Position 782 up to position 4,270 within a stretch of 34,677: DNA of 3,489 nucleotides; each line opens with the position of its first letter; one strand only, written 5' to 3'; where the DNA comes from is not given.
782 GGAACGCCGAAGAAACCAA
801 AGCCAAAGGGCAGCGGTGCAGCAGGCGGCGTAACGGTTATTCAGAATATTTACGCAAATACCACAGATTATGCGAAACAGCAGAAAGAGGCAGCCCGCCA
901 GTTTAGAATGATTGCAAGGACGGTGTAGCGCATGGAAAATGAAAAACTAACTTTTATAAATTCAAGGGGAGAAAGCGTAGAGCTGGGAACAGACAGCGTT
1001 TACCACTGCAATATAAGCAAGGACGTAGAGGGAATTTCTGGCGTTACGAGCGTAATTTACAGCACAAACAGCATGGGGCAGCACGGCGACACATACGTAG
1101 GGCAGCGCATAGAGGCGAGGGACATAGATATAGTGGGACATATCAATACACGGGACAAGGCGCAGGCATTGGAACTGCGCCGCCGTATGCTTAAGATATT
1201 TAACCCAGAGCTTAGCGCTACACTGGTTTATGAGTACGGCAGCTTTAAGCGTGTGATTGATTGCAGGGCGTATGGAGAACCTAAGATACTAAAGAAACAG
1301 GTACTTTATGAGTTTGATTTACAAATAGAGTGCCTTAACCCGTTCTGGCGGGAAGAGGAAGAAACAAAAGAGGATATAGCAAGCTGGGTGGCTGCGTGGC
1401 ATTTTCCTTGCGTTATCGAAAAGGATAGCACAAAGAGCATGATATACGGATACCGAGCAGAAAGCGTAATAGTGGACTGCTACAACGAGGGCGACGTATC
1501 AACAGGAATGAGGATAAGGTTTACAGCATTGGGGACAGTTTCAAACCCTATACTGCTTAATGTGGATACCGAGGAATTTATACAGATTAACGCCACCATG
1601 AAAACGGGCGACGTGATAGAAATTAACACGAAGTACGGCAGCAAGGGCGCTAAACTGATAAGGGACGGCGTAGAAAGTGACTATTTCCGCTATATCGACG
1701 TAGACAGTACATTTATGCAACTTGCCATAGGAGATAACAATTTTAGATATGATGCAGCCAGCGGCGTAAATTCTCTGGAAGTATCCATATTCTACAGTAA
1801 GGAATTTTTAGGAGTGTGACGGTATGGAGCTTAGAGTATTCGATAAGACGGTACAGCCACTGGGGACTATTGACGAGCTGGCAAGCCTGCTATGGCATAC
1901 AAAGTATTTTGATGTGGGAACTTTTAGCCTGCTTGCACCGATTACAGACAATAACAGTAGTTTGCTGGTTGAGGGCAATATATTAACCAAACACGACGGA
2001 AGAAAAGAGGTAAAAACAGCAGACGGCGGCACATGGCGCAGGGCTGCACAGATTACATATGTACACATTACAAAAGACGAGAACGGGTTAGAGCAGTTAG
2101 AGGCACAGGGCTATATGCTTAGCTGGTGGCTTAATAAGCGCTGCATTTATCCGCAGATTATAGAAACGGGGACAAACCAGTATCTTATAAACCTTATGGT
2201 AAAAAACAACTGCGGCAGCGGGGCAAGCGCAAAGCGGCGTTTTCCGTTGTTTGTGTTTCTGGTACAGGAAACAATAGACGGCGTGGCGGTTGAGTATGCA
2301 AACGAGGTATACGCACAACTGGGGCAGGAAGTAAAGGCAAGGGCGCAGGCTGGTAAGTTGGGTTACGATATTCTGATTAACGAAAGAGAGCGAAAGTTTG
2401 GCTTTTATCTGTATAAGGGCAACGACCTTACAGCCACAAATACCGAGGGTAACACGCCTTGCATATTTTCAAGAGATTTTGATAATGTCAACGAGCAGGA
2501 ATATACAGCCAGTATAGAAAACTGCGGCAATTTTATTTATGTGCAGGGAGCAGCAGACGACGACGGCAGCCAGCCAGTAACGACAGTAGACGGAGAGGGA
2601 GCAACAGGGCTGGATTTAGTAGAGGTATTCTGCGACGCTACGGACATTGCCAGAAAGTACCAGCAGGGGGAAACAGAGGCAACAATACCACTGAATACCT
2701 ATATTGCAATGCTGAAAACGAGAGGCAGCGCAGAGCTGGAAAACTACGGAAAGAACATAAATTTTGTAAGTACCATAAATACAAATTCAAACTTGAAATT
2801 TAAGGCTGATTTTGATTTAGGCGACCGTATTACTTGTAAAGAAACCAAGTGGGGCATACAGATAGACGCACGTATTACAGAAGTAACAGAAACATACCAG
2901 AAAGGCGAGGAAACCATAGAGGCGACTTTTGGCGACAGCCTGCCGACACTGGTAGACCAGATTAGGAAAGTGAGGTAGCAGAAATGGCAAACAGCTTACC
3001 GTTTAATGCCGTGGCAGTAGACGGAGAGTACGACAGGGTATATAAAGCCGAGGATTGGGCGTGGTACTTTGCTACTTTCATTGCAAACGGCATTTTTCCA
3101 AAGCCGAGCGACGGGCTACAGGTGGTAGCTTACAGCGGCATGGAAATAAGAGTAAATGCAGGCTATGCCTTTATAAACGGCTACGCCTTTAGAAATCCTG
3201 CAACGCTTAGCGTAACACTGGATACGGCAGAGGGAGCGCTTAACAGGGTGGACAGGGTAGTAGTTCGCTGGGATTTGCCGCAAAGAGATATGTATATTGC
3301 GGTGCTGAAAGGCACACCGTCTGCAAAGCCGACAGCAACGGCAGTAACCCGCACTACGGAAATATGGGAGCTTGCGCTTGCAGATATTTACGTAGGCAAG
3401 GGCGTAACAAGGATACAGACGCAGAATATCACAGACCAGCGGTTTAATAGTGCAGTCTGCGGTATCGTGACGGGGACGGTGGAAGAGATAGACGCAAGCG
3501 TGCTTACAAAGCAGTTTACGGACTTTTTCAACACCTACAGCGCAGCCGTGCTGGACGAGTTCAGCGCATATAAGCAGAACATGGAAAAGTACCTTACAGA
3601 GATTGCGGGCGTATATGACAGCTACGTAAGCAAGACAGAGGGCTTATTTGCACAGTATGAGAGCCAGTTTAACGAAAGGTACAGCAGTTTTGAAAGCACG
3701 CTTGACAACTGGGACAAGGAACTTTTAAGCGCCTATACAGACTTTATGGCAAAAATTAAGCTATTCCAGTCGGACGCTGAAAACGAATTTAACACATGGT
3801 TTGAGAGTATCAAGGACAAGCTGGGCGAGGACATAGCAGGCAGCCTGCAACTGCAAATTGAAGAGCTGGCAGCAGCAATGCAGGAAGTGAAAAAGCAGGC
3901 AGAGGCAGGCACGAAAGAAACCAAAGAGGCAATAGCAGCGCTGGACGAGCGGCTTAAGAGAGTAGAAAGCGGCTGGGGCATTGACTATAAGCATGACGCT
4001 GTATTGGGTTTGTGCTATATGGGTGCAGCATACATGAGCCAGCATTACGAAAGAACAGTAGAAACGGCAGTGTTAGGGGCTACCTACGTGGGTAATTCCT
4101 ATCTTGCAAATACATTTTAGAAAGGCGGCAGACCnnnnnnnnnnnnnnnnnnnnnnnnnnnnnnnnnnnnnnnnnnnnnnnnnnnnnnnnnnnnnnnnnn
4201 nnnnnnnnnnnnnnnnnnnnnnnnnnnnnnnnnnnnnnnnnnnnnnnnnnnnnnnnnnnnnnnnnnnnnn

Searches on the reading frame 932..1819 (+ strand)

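Call 29: search_protein_families(library=pfam, proteins=[window:932-1819:+], max_evalue=0.01)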
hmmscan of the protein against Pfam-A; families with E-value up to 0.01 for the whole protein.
window:932-1819:+ (295 aa): 2 families
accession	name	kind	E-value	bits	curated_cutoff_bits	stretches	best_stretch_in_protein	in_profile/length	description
PF05709.17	Sipho_tail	-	6.6e-22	78.4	24.2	1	11-134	1-118/118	Phage tail protein RIFT-related domain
PF22768.1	SPP1_Dit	-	1.8e-12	47.7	25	1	186-291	1-96/97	Siphovirus-type tail component, C-terminal domain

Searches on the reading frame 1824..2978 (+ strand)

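Call 29: search_protein_families(library=pfam, proteins=[window:1824-2978:+], max_evalue=0.01)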
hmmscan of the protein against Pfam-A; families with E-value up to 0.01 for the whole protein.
window:1824-2978:+ (384 aa): 2 families
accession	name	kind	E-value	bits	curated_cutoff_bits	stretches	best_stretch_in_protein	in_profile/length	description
PF14594.13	Sipho_Gp37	-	4.9e-92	309.2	26.2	1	2-371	1-370/370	Siphovirus ReqiPepy6 Gp37-like protein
PF06605.17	Prophage_tail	-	9e-05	22.7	31.3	1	297-380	164-247/250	Prophage endopeptidase tail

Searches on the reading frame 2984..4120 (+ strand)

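Call 29: search_protein_families(library=pfam, proteins=[window:2984-4120:+], max_evalue=0.01)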
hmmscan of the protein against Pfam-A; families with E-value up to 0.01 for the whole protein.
window:2984-4120:+ (378 aa): 3 families
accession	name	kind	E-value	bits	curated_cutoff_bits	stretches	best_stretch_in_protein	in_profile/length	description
PF14362.11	DUF4407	-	0.004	16.9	31.3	1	217-327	120-228/297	Domain of unknown function (DUF4407)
PF15665.10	FAM184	-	0.0043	17.2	32.7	1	182-328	65-203/211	Family with sequence similarity 184, A and B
PF16528.11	Exo84_C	-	0.0054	17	32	0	197-260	117-177/205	Exocyst component 84 C-terminal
